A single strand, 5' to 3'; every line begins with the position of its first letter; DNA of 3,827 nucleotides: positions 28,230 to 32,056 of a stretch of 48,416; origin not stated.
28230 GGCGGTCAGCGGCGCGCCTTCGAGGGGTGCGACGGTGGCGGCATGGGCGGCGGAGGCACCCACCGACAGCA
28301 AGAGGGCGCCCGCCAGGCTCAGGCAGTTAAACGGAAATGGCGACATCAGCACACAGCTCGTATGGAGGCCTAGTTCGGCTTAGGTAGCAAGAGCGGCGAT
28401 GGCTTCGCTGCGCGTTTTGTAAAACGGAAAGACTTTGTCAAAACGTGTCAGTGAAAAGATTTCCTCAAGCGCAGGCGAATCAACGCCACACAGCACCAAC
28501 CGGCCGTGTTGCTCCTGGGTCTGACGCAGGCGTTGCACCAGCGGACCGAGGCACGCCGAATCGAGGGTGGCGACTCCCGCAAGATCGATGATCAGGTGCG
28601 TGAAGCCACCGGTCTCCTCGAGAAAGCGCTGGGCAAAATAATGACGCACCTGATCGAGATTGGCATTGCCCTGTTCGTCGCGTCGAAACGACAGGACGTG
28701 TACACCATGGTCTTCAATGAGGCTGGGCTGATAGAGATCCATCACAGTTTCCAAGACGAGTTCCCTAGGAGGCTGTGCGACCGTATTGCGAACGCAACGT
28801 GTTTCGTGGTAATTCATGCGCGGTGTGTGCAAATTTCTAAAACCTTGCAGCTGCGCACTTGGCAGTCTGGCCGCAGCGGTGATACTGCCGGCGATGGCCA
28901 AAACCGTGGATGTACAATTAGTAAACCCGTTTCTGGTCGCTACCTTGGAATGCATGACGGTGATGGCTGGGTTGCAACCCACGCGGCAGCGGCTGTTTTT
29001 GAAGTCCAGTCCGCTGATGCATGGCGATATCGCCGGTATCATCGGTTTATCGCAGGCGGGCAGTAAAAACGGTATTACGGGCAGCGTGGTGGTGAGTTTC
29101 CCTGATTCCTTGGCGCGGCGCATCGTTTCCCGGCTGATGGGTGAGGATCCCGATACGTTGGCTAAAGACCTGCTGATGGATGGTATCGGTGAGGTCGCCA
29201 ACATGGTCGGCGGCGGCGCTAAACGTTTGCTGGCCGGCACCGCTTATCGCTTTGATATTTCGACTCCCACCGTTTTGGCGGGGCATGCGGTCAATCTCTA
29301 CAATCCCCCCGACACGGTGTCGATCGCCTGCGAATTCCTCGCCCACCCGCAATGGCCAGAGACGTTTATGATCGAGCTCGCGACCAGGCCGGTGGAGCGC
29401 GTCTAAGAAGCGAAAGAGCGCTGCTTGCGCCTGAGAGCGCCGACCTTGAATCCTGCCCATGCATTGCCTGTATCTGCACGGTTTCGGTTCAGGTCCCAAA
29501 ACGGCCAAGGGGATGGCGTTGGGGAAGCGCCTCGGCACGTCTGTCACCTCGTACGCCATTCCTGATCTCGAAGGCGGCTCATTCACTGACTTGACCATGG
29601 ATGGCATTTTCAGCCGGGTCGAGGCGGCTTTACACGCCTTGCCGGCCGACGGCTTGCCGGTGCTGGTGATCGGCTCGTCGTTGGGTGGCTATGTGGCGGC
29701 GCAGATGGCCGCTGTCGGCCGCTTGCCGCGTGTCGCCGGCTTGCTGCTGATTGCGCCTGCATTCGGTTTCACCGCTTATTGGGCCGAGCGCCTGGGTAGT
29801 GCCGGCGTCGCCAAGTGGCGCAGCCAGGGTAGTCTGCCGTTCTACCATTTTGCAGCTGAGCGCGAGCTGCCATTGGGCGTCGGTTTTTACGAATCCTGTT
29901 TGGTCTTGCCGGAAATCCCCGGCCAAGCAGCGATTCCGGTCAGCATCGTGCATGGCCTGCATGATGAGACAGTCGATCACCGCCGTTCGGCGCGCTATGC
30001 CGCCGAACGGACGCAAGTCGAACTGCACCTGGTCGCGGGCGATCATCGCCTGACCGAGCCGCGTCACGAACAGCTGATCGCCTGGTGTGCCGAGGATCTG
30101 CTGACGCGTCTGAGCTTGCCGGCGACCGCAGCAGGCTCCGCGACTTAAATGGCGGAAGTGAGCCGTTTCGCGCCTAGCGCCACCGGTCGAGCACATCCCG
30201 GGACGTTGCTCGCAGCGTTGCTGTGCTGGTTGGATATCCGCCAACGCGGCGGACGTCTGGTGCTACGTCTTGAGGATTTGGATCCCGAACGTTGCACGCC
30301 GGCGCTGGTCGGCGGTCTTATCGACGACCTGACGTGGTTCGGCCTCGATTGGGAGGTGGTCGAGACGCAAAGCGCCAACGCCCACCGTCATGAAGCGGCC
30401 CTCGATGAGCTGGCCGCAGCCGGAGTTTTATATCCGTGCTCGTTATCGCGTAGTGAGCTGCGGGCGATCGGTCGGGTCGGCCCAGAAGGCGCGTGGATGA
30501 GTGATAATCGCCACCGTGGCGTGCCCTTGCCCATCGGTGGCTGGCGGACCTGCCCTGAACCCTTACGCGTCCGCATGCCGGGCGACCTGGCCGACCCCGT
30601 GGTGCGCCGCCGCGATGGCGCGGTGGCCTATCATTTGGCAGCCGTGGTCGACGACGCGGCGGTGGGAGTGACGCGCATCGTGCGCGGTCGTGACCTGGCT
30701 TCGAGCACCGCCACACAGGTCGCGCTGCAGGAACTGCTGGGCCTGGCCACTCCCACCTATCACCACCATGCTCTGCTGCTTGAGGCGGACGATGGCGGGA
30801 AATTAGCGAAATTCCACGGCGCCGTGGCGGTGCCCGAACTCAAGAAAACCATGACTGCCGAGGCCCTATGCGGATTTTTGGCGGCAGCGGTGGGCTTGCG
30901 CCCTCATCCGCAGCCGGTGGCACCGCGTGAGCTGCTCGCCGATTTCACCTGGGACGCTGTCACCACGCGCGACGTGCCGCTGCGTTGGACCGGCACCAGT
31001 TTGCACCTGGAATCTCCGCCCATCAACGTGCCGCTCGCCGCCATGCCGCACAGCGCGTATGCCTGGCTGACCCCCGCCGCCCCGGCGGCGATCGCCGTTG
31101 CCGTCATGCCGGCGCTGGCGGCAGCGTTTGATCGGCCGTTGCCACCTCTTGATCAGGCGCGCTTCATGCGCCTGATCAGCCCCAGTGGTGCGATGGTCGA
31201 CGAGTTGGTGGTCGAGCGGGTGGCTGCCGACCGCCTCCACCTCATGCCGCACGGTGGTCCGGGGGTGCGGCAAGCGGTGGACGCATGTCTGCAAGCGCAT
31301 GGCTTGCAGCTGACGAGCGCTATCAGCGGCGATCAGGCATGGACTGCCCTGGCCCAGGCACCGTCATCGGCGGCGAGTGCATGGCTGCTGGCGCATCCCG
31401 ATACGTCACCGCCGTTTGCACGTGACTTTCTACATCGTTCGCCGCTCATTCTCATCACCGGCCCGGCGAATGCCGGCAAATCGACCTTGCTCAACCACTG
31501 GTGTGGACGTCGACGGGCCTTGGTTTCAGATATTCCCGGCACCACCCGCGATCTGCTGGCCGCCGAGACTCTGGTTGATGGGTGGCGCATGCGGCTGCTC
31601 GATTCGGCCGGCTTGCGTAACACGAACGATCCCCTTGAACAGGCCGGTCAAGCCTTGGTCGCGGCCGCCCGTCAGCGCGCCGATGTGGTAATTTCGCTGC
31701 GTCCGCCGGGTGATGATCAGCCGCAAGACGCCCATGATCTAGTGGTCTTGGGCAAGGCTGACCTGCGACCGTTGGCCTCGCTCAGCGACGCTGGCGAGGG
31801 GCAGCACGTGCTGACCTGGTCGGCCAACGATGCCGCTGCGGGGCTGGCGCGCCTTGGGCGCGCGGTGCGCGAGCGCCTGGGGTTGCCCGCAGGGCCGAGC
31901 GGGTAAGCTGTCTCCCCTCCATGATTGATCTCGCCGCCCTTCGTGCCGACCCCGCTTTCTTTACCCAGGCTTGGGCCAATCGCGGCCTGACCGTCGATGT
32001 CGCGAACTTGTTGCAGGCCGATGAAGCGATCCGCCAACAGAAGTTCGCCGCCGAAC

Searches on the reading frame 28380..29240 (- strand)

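Call 79: search_protein_families(library=pfam, proteins=[window:28380-29240:-], max_evalue=0.0001)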
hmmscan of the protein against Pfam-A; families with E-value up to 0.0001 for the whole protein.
window:28380-29240:- (286 aa): 2 families
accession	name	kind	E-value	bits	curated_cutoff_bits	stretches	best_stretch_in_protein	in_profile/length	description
PF01740.26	STAS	-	1.4e-11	44.5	22.6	1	201-280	30-106/106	STAS domain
PF13466.11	STAS_2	-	3.6e-07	30.7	29.2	1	202-268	15-80/80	STAS domain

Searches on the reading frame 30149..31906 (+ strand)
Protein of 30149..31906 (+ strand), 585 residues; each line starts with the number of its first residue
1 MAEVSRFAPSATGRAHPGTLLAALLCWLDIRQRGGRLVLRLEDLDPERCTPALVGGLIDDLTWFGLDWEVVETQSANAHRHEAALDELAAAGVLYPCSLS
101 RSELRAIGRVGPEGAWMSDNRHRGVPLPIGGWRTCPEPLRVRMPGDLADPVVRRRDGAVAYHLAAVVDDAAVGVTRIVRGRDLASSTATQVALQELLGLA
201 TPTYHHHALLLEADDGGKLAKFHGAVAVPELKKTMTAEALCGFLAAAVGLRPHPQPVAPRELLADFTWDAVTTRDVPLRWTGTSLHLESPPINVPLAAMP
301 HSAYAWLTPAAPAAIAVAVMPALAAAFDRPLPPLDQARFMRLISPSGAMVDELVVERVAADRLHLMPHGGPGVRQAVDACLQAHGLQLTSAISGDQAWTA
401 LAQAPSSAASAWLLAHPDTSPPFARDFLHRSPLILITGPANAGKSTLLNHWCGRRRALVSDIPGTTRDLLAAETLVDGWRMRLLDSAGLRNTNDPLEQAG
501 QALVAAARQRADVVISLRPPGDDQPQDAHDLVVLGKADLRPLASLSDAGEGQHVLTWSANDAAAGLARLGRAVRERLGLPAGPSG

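Call 79: search_protein_families(library=pfam, proteins=[window:30149-31906:+], max_evalue=0.0001)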
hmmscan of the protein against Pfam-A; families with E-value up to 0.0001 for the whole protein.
window:30149-31906:+ (585 aa): 2 families
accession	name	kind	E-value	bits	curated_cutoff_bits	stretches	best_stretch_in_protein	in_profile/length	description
PF00749.27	tRNA-synt_1c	-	2e-27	96.4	23.4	2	5-106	4-106/314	tRNA synthetases class I (E and Q), catalytic domain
PF01926.29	MMR_HSR1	-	3.7e-14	53.3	21.9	1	434-519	2-84/113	50S ribosome-binding GTPase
